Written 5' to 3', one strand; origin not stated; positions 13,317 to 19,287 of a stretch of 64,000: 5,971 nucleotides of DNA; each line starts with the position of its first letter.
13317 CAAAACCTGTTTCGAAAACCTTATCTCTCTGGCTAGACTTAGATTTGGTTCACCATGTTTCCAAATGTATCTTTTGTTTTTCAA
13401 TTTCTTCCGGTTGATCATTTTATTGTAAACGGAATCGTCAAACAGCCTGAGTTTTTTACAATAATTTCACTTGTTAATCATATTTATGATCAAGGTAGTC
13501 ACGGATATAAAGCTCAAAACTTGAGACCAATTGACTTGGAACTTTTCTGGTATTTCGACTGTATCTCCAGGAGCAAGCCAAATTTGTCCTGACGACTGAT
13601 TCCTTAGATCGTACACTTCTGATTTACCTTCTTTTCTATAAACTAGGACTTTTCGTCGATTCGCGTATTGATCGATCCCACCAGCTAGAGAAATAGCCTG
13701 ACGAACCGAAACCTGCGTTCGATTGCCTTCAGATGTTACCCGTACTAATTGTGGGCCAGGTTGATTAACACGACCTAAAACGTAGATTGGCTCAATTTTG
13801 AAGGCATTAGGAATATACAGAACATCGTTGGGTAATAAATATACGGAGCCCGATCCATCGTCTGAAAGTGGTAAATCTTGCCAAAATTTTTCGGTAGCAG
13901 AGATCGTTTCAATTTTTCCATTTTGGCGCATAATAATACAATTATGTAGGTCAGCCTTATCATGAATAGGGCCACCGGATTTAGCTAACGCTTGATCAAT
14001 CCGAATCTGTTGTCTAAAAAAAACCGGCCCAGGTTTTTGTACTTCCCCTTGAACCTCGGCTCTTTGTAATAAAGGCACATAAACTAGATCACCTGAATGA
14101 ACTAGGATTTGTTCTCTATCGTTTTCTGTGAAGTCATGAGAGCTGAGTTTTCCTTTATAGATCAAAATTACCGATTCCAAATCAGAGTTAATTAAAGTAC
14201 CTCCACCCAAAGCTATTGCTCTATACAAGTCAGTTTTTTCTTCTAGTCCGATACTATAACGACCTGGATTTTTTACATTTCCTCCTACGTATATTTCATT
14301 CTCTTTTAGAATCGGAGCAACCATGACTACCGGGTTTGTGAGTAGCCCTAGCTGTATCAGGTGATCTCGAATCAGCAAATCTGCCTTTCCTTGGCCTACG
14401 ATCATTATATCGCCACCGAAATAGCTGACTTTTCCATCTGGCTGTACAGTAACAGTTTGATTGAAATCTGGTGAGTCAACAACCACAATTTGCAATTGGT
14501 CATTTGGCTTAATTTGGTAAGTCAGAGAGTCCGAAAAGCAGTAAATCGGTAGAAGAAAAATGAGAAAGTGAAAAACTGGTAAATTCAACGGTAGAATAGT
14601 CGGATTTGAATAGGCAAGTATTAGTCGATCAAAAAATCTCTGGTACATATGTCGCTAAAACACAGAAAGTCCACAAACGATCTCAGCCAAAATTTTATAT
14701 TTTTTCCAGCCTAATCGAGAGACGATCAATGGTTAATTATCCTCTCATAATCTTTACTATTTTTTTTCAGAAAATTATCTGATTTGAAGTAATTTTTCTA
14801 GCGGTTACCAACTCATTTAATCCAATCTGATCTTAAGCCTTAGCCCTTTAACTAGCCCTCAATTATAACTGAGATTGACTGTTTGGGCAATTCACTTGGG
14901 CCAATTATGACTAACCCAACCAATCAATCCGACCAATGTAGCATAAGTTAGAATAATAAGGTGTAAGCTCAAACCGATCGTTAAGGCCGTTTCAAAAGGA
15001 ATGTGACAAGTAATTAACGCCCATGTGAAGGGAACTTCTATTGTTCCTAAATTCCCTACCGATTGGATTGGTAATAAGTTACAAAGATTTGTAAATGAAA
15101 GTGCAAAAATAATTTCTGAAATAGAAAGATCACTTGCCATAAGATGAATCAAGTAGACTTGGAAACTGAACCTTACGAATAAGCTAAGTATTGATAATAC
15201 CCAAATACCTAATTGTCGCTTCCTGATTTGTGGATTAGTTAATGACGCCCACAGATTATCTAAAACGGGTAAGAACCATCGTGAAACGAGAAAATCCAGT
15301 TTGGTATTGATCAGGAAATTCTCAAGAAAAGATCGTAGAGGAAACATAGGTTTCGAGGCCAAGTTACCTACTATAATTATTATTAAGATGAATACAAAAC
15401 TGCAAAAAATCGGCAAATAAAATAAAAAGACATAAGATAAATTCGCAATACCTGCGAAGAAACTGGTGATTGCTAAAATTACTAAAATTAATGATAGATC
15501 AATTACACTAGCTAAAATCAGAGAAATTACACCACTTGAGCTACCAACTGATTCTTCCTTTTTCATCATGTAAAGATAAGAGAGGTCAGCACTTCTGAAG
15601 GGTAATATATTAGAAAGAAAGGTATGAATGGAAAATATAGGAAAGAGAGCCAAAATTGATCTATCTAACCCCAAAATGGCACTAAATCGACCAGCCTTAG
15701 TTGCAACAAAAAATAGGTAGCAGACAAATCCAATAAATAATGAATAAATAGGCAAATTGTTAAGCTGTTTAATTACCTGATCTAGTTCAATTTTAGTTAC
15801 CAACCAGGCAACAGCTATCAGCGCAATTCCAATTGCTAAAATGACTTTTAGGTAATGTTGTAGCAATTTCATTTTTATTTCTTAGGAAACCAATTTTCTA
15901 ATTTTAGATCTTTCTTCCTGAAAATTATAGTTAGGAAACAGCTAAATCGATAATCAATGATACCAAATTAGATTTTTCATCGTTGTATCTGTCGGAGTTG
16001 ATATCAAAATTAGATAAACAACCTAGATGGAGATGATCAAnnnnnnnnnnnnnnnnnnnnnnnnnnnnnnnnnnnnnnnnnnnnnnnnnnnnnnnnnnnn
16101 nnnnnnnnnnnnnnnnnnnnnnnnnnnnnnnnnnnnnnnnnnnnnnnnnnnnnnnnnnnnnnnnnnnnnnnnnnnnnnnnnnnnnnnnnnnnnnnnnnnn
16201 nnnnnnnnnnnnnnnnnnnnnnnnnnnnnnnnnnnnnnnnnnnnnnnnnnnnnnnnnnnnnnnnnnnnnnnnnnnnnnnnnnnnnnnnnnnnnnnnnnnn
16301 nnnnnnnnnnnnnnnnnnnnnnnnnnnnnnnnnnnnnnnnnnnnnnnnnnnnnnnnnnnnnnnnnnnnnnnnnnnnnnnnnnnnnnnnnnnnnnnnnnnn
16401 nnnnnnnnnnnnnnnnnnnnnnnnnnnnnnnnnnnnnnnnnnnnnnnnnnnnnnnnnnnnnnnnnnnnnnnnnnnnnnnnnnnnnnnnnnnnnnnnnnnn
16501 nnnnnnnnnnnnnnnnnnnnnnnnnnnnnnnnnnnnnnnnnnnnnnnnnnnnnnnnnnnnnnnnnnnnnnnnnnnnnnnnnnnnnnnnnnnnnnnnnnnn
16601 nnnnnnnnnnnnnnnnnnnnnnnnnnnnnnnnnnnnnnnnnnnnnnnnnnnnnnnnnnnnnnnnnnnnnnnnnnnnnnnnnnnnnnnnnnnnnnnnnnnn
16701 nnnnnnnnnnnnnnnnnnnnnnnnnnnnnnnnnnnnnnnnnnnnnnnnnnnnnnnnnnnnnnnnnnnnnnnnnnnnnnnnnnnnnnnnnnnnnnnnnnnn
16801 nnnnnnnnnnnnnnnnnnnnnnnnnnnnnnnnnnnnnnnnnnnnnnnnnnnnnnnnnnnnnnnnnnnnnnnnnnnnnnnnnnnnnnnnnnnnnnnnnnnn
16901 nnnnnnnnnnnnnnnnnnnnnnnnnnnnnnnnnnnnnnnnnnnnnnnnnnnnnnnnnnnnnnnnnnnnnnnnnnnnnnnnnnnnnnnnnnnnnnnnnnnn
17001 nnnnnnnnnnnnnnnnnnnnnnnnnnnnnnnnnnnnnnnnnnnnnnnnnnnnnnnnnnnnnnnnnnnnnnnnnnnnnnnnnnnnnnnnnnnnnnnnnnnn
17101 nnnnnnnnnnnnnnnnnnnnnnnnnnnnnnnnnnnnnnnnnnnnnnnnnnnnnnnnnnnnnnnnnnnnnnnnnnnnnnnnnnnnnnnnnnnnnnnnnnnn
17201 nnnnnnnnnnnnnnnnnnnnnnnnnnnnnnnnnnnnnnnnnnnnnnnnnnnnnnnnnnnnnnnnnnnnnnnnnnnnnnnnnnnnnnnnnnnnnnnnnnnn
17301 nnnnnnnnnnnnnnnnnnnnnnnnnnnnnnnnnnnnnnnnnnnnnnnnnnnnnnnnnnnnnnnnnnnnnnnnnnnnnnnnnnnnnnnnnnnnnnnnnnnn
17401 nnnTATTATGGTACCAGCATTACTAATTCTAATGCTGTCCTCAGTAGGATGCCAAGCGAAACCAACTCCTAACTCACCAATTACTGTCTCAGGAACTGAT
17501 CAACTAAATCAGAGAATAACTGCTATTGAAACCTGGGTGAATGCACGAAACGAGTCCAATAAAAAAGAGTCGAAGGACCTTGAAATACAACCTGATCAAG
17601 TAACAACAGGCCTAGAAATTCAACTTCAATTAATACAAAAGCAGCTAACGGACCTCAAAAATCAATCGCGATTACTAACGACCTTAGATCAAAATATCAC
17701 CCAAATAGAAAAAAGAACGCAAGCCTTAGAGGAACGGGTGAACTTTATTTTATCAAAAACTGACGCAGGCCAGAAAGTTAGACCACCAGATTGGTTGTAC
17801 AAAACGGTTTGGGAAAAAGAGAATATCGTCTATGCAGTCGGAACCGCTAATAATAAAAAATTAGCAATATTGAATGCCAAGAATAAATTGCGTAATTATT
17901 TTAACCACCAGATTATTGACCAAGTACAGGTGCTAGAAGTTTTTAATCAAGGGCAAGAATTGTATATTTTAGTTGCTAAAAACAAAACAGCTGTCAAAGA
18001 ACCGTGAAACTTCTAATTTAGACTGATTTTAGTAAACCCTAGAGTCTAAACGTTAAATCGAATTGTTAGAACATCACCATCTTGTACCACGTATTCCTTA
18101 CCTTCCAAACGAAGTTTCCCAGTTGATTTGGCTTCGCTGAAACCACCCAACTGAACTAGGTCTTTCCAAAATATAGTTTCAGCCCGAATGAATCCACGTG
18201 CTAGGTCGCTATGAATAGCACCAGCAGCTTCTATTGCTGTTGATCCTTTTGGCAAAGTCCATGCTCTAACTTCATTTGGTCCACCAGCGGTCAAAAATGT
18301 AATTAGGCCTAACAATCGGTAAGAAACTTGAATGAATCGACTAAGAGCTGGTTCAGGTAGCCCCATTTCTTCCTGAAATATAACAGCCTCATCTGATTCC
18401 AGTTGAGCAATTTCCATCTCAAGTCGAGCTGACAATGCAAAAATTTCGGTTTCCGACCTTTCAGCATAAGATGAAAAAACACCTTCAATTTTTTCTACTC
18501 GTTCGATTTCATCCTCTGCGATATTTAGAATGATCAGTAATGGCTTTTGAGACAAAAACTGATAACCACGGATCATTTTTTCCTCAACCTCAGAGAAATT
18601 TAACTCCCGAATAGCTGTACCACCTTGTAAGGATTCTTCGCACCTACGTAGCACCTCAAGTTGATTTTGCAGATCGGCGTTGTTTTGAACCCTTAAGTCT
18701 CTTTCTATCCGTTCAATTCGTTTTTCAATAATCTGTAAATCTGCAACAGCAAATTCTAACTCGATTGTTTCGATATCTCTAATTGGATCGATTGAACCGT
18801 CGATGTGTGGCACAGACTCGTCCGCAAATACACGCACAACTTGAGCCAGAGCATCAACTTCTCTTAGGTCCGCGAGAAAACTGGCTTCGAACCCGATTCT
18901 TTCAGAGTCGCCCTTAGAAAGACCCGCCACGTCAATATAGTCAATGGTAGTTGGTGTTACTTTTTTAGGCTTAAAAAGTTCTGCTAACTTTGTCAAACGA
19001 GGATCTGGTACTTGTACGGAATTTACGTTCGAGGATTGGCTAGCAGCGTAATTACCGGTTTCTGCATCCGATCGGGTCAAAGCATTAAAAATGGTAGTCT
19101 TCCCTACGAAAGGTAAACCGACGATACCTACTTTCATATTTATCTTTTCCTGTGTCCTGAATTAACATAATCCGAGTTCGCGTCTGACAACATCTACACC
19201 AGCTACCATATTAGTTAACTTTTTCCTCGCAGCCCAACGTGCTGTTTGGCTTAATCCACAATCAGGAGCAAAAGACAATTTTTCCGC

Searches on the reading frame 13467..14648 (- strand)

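Call 6: search_protein_families(library=pfam, proteins=[window:13467-14648:-], max_evalue=0.001)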
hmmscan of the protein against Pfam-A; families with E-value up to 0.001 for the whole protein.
window:13467-14648:- (393 aa): 3 families
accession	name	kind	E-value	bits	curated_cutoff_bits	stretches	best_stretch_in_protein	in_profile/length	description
PF22461.2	SLBB_2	-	1.1e-23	83.5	27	3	195-278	1-78/79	SLBB domain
PF10531.15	SLBB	-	1.8e-18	66.6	27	1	199-249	4-54/55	SLBB domain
PF02563.21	Poly_export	-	9.4e-09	35.8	28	1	43-110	6-74/77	Polysaccharide biosynthesis/export protein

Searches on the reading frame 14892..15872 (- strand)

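Call 6: search_protein_families(library=pfam, proteins=[window:14892-15872:-], max_evalue=0.001)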
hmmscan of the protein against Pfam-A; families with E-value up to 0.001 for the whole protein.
window:14892-15872:- (326 aa): 1 family
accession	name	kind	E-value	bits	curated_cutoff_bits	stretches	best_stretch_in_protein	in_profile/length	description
PF03706.18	LPG_synthase_TM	-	5.7e-19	69.1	33.4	1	10-315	1-302/302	Lysylphosphatidylglycerol synthase TM region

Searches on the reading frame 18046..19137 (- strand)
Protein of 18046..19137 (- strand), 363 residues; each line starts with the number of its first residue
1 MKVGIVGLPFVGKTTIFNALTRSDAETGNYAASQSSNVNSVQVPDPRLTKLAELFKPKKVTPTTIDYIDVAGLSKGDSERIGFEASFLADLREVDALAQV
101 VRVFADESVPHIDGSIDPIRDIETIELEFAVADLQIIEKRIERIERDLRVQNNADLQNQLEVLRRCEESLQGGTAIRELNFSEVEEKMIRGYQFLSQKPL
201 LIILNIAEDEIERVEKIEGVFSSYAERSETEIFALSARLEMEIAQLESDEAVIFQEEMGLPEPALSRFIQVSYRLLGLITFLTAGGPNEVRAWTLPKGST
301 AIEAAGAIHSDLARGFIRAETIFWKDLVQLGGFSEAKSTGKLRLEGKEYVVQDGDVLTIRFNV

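Call 6: search_protein_families(library=pfam, proteins=[window:18046-19137:-], max_evalue=0.001)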
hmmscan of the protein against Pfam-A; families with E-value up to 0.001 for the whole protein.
window:18046-19137:- (363 aa): 4 families
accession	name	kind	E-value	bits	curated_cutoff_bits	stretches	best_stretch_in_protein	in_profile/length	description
PF06071.19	YchF-GTPase_C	-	6.6e-33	113.1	27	1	278-362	1-84/84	Protein of unknown function (DUF933)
PF01926.29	MMR_HSR1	-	1e-10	42.2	21.9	1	2-111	1-91/113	50S ribosome-binding GTPase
PF02824.27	TGS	-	2.6e-06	27.8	22.2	1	294-359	12-58/60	TGS domain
PF02421.24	FeoB_N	-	7.8e-06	25.9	27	1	2-32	2-32/156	Ferrous iron transport protein B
